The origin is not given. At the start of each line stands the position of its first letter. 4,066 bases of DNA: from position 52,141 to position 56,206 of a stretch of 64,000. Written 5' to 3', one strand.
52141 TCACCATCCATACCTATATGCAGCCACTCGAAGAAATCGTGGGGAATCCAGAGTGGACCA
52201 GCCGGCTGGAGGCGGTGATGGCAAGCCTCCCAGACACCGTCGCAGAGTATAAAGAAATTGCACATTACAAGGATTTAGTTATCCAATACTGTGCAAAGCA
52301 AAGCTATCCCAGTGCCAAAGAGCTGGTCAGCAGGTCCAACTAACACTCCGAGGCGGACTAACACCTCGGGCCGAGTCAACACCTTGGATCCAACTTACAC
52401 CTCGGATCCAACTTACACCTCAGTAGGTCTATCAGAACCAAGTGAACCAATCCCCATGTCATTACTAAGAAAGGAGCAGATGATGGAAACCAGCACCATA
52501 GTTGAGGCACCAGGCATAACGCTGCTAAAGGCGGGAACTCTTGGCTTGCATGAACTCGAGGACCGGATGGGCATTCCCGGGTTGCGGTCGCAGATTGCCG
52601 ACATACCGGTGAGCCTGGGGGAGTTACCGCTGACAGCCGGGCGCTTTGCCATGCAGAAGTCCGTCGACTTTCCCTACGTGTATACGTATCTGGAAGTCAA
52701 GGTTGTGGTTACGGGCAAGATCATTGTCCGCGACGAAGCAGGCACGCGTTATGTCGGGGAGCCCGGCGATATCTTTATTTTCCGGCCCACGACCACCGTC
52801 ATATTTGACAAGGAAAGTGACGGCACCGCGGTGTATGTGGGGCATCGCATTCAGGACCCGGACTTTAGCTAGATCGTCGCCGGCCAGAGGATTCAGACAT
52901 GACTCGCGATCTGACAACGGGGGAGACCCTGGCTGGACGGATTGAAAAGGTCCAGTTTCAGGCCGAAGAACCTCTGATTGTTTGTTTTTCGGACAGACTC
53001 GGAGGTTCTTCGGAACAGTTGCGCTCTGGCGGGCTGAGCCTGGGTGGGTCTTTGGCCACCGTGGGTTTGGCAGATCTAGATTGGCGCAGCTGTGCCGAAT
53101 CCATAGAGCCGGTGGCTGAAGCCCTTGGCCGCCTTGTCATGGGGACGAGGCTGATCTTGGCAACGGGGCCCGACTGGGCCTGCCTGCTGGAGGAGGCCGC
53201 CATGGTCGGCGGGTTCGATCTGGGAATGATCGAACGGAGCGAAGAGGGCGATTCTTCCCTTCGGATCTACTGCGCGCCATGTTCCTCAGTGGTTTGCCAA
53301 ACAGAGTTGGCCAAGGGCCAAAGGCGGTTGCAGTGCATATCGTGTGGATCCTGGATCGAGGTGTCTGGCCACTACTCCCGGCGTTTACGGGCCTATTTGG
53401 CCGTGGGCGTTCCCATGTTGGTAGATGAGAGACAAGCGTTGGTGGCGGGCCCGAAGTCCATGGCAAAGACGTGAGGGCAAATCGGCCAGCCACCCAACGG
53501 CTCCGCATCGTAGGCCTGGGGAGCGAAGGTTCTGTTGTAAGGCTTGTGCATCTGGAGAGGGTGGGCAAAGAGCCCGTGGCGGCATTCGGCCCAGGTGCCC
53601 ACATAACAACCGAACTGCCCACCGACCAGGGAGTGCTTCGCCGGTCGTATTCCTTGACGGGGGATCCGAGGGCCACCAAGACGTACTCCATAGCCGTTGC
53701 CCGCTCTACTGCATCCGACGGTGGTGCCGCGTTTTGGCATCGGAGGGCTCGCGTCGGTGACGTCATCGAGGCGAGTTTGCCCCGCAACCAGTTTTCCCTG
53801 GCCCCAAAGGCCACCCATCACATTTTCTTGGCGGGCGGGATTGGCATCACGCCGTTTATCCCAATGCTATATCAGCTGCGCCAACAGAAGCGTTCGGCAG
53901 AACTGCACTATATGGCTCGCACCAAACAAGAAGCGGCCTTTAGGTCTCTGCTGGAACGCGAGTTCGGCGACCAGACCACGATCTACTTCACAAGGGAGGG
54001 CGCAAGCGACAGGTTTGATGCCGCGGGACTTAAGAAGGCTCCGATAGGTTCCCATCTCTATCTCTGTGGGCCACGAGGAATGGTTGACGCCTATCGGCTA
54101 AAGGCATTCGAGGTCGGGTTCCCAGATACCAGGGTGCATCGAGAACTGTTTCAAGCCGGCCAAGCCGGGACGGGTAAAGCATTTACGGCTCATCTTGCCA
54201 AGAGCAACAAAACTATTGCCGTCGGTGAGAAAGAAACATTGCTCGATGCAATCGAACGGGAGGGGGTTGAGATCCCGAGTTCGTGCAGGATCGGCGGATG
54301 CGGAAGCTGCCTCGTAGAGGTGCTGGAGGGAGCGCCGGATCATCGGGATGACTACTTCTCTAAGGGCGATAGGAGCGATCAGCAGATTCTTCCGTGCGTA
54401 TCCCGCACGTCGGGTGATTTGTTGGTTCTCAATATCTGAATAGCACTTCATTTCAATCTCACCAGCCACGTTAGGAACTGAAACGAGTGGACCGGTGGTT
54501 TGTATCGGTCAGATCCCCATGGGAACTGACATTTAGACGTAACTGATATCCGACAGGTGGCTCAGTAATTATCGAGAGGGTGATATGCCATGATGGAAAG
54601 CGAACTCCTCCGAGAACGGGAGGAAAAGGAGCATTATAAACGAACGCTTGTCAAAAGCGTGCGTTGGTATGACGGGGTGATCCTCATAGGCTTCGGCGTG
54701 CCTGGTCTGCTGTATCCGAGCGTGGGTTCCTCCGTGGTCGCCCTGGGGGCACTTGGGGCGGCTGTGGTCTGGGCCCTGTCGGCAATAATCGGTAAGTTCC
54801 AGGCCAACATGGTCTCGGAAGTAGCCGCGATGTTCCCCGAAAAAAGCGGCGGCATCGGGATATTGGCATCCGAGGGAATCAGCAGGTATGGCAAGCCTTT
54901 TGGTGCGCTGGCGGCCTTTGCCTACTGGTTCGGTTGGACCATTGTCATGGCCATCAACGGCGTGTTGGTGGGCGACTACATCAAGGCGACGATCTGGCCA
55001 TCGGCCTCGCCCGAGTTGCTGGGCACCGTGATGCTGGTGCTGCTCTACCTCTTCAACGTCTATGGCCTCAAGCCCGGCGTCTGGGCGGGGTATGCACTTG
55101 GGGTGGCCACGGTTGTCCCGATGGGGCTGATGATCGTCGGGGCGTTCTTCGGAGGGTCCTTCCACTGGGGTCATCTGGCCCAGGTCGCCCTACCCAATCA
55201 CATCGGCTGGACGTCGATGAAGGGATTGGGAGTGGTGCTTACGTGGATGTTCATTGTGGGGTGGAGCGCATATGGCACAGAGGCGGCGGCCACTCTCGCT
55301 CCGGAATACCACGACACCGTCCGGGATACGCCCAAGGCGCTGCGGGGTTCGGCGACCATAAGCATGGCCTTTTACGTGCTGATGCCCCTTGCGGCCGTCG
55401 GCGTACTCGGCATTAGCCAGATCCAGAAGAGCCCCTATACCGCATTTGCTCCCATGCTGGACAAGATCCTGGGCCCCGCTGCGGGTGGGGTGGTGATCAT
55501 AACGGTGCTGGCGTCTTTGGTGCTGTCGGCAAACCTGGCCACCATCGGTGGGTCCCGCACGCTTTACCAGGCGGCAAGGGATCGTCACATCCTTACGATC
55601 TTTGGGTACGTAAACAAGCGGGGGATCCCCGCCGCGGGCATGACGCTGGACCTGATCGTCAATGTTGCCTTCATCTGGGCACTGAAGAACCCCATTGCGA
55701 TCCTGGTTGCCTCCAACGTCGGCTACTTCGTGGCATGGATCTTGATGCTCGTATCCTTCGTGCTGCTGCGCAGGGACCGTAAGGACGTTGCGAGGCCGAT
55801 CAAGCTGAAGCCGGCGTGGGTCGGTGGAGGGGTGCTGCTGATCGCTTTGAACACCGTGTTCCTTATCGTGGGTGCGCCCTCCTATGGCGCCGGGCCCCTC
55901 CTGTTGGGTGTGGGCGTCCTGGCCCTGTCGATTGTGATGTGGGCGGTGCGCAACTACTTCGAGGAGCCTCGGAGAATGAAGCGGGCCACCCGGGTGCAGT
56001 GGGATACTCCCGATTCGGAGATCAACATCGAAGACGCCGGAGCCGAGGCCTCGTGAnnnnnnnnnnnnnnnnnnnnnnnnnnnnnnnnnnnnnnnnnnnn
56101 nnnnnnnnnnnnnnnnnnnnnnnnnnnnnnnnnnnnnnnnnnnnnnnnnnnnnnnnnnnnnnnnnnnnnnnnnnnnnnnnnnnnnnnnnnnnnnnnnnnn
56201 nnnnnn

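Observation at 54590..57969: Permease, ACAD-fold protein without the canonical catalytic Glu, and variant cyclase-family hydrolase as a coupled downstream unit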

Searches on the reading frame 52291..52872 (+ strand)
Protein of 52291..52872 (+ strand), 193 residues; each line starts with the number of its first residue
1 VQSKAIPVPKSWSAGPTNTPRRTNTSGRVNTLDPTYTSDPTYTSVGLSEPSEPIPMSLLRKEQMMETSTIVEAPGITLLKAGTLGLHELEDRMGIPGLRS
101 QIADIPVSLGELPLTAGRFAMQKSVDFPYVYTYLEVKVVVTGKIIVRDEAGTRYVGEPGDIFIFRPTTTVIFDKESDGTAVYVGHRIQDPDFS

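Call 7: search_protein_families(library=pfam, proteins=[window:52291-52872:+], max_evalue=0.01)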
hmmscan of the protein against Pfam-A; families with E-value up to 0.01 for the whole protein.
window:52291-52872:+ (193 aa): 2 families
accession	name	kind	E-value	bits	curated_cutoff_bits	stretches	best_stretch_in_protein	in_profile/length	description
PF05899.18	Cupin_3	-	0.0004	20.5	23.5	1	127-171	19-63/74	EutQ-like cupin domain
PF06249.18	EutQ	-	0.00068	19.9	21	1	114-183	77-144/152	Ethanolamine utilisation protein EutQ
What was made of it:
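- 52483..52872 (+): EutQ-like small cupin of unknown role. Weak Cupin_3/EutQ matches (call 7).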

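Call 8: search_protein_families(library=ncbifam, proteins=[window:52291-52872:+], max_evalue=0.01)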
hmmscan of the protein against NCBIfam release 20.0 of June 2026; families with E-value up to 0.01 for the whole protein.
window:52291-52872:+ (193 aa): 1 family
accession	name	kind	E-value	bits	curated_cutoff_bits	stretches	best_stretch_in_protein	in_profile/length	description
NF012001.0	PRK15457.1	equivalog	0.00083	19.1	193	1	119-184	161-225/233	ethanolamine utilization acetate kinase EutQ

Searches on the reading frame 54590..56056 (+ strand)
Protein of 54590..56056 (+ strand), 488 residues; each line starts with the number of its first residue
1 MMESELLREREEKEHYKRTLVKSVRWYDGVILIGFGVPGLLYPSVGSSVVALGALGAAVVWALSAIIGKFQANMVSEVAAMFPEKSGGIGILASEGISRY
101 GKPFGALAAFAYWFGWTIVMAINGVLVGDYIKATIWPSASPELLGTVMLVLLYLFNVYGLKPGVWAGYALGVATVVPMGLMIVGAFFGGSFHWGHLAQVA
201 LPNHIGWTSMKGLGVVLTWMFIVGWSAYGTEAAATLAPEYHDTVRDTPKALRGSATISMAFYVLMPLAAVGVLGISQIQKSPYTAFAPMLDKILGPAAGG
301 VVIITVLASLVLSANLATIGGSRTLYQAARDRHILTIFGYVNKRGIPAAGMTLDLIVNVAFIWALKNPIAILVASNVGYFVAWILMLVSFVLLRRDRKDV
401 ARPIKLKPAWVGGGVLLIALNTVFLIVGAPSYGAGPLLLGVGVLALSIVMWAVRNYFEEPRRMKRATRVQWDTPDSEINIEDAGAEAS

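Call 7: search_protein_families(library=pfam, proteins=[window:54590-56056:+], max_evalue=0.01)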
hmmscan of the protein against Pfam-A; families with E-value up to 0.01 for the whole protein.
window:54590-56056:+ (488 aa): 2 families
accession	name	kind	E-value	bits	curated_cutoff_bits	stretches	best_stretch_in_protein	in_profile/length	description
PF13520.12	AA_permease_2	-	3.1e-42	145.4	27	1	43-428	19-407/427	Amino acid permease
PF00324.27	AA_permease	-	1.1e-26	94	24.6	1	30-427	4-420/470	Amino acid permease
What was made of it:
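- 54590..56056 (+): APC-family permease (488 aa), first gene of the module. Pfam AA_permease_2, 3e-42 (call 7).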

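Call 8: search_protein_families(library=ncbifam, proteins=[window:54590-56056:+], max_evalue=0.01)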
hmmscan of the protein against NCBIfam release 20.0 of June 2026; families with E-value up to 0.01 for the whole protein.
window:54590-56056:+ (488 aa): 9 families
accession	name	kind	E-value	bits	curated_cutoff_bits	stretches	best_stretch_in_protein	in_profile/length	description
NF053774.1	TmaoPremMsil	equivalog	1.9e-54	185.3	690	2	143-474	147-487/520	trimethylamine N-oxide permease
TIGR00909.1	2A0306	subfamily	5.1e-13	48.7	556.8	1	46-414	28-394/429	amino acid transporter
NF008272.0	PRK11049.1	equivalog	1.2e-12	47.5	732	1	105-403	100-407/470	D-serine/D-alanine/glycine transporter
TIGR00905.1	2A0302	subfamily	3.9e-11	42.4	409.05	1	52-457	37-438/473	basic amino acid/polyamine antiporter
TIGR01773.1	GABAperm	equivalog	1.9e-10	40.1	678.1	1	45-407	34-399/452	GABA permease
TIGR00913.1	2A0310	subfamily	6.7e-09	35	578.7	1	41-395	22-392/480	amino acid permease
NF047867.1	AA_transp_ThrP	exception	2.1e-08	33.6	850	1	86-407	73-399/461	bifunctional threonine/serine APC transporter ThrP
NF008016.0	PRK10746.1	equivalog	2.8e-08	33.2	799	1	86-405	73-397/461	amino acid permease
NF053761.1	BrChAATpBcaP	equivalog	4e-08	32.7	690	1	215-406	218-408/460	branched-chain amino acid transporter BcaP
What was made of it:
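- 54590..56056 (+): The best NCBIfam match is TMAO permease NF053774 at 185 bits, far below its 690 cut-off, so it is related but not an ortholog (call 8).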
